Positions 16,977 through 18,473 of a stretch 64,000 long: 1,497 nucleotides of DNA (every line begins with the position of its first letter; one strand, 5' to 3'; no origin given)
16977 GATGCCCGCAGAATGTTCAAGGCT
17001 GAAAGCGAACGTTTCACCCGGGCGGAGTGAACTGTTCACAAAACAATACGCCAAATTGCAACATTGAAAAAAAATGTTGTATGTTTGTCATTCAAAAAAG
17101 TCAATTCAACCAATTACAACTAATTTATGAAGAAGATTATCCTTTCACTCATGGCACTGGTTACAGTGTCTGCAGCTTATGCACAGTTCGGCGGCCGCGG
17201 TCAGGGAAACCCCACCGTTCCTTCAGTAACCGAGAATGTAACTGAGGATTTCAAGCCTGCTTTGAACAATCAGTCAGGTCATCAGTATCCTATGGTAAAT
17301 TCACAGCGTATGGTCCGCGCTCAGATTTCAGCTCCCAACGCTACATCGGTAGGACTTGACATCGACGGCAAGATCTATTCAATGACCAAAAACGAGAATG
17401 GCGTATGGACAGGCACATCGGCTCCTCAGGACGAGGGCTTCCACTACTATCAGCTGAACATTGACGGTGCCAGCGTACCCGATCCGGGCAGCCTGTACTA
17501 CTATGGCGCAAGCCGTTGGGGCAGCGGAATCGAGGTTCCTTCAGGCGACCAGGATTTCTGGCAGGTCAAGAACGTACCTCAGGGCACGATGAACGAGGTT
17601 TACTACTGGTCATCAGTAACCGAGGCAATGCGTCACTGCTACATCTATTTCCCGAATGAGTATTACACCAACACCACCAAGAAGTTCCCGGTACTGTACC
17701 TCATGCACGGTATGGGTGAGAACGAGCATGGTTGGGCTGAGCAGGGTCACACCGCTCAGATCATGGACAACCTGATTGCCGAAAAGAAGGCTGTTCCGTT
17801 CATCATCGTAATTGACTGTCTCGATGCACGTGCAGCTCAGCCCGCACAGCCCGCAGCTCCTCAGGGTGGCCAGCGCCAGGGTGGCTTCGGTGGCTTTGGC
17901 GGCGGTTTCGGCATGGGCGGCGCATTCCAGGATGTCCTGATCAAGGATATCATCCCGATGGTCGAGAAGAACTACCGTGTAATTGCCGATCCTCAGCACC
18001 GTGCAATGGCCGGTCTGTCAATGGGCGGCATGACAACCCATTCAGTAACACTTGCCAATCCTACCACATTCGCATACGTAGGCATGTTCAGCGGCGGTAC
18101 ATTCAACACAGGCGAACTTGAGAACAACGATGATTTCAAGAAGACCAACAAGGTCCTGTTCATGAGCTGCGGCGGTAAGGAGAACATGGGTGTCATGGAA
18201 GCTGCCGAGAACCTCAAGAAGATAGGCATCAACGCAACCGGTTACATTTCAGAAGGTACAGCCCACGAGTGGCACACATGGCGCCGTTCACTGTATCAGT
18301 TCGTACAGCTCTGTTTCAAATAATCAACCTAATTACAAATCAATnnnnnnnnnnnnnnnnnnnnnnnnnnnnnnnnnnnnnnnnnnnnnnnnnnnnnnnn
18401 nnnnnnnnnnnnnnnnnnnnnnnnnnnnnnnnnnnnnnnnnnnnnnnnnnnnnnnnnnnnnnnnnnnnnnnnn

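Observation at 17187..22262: A Gly/Phe-rich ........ / GGRG module recurs in four consecutive secreted PUL proteins with unrelated folds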

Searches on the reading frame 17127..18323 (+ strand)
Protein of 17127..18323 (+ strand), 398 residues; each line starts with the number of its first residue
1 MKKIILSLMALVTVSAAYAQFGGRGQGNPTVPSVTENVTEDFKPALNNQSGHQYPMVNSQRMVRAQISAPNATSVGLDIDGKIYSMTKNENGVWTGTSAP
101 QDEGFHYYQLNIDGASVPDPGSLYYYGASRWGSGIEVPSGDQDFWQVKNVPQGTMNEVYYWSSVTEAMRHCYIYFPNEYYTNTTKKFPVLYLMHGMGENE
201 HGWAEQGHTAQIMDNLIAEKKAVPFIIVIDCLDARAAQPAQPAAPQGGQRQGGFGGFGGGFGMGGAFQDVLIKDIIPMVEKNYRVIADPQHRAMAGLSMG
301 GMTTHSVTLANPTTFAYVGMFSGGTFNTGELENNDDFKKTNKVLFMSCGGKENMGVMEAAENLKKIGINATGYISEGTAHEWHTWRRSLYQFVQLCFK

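Call 3: search_protein_families(library=pfam, proteins=[window:17127-18323:+], max_evalue=0.01)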
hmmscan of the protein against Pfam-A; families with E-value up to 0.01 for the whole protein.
window:17127-18323:+ (398 aa): 2 families
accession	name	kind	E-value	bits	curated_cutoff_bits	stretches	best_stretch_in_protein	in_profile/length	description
PF00756.26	Esterase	-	3.4e-20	73.3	22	1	162-324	1-149/251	Putative esterase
PF02230.22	Abhydrolase_2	-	5.7e-05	23.5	23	0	185-209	12-36/217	Phospholipase/Carboxylesterase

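Call 72: search_protein_families(library=ncbifam, proteins=[window:17127-18320:+], max_evalue=0.01)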
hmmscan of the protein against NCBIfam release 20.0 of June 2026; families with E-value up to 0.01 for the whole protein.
window:17127-18320:+ (398 aa): 7 families
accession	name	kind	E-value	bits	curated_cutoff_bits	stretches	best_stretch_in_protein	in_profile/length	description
NF041944.1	Xylase_Ferestase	equivalog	8.1e-100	335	1200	1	37-398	345-694/694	bifunctional endo-1,4-beta-xylanase/feruloyl esterase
NF007758.0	PRK10439.1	equivalog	3.4e-08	32.9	222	1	266-391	268-405/418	enterochelin esterase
NF050058.1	e_dPHAscl_type1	hypoth_equivalog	9.9e-08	31.8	150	1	271-327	87-141/276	extracellular catalytic domain type 1 short-chain-length polyhydroxyalkanoate depolymerase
TIGR01840.1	esterase_phb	subfamily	2.9e-06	26.9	107.85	1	270-329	77-134/213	PHB depolymerase family esterase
TIGR02402.1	trehalose_TreZ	equivalog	0.00037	18.9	538.8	1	66-124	4-63/545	malto-oligosyltrehalose trehalohydrolase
NF058612.1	GTNG0744Estse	equivalog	0.0046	16.9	450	0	267-352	98-183/242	GTNG_0744 family esterase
TIGR02821.1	fghA_ester_D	equivalog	0.0083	15.7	281.7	0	275-322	125-170/275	S-formylglutathione hydrolase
